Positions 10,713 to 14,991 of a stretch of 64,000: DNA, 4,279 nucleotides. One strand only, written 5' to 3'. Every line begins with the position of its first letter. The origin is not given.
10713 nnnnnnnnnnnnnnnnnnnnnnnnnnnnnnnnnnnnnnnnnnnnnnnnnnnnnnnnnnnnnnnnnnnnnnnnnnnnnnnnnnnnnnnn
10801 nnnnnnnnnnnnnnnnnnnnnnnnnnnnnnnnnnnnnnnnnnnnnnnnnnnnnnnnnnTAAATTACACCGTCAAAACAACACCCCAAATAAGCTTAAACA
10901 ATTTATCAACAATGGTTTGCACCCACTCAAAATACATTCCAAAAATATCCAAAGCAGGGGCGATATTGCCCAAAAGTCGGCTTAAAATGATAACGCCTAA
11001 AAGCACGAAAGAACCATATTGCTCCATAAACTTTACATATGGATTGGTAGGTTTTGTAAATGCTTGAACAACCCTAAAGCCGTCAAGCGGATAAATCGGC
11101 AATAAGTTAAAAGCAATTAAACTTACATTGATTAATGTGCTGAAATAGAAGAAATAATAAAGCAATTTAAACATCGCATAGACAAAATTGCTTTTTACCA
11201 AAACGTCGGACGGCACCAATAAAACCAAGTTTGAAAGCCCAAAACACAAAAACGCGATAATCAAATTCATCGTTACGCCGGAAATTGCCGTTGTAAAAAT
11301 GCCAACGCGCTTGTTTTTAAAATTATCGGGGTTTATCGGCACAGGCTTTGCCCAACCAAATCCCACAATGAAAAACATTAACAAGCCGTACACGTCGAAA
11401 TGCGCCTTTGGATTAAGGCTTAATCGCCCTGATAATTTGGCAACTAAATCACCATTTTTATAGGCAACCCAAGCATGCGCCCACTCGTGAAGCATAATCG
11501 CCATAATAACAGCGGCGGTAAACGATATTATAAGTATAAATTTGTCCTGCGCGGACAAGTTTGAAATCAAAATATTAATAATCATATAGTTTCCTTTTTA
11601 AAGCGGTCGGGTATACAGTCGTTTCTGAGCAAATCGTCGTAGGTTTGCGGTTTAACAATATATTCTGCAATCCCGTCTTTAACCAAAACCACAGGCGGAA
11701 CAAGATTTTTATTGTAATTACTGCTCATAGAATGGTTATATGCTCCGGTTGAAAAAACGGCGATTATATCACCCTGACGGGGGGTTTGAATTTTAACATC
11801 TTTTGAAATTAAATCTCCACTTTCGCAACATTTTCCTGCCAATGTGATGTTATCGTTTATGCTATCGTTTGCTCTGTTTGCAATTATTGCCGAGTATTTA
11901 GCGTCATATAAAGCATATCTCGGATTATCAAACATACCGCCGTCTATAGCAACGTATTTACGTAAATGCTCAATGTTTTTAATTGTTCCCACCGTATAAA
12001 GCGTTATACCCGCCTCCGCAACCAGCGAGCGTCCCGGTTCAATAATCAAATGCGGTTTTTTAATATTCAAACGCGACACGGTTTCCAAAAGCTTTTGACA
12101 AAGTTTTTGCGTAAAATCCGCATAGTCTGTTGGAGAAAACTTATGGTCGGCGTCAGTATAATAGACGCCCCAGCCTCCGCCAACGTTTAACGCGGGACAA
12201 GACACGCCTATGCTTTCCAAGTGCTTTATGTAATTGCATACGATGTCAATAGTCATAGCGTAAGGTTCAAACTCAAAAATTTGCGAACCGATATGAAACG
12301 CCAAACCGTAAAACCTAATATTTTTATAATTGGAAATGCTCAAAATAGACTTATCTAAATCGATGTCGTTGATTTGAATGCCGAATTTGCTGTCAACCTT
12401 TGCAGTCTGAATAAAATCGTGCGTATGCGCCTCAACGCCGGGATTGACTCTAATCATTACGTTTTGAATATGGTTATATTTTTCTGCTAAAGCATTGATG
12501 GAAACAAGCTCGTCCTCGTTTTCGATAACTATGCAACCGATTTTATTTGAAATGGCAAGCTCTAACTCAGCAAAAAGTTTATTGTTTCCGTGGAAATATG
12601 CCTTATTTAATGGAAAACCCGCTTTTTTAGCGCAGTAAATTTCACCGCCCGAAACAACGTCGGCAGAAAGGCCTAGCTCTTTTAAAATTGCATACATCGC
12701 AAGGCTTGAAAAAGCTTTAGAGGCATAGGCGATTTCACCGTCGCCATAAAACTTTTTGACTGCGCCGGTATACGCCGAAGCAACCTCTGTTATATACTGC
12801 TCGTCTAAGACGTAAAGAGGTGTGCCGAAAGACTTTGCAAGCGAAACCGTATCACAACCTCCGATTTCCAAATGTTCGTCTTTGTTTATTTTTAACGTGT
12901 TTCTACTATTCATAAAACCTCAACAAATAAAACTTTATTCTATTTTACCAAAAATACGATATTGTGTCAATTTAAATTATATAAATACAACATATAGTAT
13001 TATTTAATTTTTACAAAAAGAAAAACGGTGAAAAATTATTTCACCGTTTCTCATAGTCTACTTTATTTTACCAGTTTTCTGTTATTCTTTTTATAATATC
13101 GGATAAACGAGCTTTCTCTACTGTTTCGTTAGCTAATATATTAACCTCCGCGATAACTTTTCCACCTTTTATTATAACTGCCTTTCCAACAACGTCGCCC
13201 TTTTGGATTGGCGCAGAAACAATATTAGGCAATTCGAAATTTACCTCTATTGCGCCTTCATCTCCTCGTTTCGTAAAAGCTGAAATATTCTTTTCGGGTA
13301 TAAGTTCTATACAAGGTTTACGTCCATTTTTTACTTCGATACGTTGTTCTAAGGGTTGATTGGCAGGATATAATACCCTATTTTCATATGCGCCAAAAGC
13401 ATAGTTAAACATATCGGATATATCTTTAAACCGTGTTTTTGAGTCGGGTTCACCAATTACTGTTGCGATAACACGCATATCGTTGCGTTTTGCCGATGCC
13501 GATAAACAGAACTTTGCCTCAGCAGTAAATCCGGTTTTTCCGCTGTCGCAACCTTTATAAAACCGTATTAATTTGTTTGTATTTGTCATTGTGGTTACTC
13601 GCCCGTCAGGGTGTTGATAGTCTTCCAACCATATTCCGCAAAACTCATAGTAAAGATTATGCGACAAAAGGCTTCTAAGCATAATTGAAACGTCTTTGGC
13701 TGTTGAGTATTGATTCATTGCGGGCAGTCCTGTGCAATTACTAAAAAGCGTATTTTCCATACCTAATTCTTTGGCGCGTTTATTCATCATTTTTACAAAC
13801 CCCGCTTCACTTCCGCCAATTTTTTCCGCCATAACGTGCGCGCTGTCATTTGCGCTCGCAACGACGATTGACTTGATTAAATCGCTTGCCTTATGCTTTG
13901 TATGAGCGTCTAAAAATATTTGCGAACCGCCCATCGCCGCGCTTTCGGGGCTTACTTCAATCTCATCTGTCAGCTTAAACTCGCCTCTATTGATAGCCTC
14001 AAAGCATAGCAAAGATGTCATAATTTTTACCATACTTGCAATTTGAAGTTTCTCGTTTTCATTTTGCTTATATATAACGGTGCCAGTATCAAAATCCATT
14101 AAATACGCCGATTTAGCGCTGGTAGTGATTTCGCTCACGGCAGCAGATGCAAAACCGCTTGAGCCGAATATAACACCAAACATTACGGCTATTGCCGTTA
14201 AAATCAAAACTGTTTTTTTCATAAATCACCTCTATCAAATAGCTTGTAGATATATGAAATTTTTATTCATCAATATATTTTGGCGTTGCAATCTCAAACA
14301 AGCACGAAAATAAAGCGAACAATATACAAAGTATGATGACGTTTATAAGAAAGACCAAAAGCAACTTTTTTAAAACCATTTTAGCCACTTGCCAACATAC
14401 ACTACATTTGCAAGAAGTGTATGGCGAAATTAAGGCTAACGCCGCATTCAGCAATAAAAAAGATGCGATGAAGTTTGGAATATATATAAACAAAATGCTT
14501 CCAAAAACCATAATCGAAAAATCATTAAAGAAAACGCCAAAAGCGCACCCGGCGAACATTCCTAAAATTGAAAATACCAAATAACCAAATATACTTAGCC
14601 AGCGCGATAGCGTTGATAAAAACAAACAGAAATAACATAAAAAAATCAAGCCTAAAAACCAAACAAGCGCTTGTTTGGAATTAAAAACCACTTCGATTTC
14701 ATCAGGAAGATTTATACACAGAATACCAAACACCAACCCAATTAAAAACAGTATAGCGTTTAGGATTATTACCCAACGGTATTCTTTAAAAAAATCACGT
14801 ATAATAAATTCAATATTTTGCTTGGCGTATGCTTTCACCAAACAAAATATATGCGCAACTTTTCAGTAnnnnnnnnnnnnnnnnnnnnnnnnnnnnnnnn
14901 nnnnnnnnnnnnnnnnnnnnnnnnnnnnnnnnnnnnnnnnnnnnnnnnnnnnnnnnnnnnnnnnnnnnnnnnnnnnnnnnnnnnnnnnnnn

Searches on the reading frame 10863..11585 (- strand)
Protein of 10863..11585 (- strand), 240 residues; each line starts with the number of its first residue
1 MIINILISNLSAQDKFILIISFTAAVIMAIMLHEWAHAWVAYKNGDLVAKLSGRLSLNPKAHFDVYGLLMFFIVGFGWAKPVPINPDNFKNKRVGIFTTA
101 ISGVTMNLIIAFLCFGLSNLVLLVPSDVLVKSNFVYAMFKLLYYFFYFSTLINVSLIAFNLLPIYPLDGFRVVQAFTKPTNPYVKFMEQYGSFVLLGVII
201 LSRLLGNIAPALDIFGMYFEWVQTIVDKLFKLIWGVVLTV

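Call 43: search_protein_families(library=pfam, proteins=[window:10863-11585:-])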
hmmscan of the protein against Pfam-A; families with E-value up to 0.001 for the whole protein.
window:10863-11585:- (240 aa): 1 family
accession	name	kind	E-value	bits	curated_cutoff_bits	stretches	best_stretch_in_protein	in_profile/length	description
PF02163.28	Peptidase_M50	-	2.8e-15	56.7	27.2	1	22-180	2-197/221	Peptidase family M50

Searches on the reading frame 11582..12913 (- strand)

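Call 43: search_protein_families(library=pfam, proteins=[window:11582-12913:-])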
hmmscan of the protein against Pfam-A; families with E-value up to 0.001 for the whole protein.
window:11582-12913:- (443 aa): 2 families
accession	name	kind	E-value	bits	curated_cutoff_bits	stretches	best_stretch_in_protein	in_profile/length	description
PF02784.22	Orn_Arg_deC_N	-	1e-54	186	23.4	1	51-299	10-247/247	Pyridoxal-dependent decarboxylase, pyridoxal binding domain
PF00278.28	Orn_DAP_Arg_deC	-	2.1e-15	57.2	23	1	122-390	5-95/95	Pyridoxal-dependent decarboxylase, C-terminal sheet domain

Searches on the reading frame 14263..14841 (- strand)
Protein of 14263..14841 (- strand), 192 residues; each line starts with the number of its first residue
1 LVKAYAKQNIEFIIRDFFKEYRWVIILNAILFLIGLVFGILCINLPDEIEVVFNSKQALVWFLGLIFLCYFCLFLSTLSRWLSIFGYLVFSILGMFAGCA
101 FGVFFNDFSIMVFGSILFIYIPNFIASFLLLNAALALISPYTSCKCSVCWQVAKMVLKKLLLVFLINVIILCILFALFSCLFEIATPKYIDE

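Call 29: search_protein_families(library=pfam, proteins=[window:14263-14841:-], max_evalue=0.01)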
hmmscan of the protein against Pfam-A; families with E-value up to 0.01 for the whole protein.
window:14263-14841:- (192 aa): 0 families

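Call 47: search_protein_families(library=pfam, proteins=[window:14263-14841:-], max_evalue=0.01)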
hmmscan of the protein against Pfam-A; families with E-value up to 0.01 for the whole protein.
window:14263-14841:- (192 aa): 0 families

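Call 60: search_solved_structures(query=window:14266-14841:-, max_evalue=1)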
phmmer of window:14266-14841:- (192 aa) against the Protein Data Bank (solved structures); distinct sequences matched with E-value up to 1: 7.
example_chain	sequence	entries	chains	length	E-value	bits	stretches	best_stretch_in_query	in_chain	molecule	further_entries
7ljb_A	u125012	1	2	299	0.12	15.5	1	56-86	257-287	Isoform 2 of Potassium channel subfamily K member 4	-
3um7_A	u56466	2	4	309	0.33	14.1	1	56-86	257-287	Potassium channel subfamily K member 4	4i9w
4rue_A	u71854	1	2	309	0.33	14.1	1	56-86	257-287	Potassium channel subfamily K member 4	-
4wfe_A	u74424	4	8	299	0.42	13.8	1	56-86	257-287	Potassium channel subfamily K member 4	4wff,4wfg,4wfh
7stc_A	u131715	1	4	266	0.52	13.5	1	28-110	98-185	Aquaporin-5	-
9dbr_A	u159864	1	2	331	0.57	13.3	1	46-96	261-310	Potassium channel subfamily K member 2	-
8de7_B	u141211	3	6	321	0.67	13.1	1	46-96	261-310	Potassium channel, subfamily K, member 2a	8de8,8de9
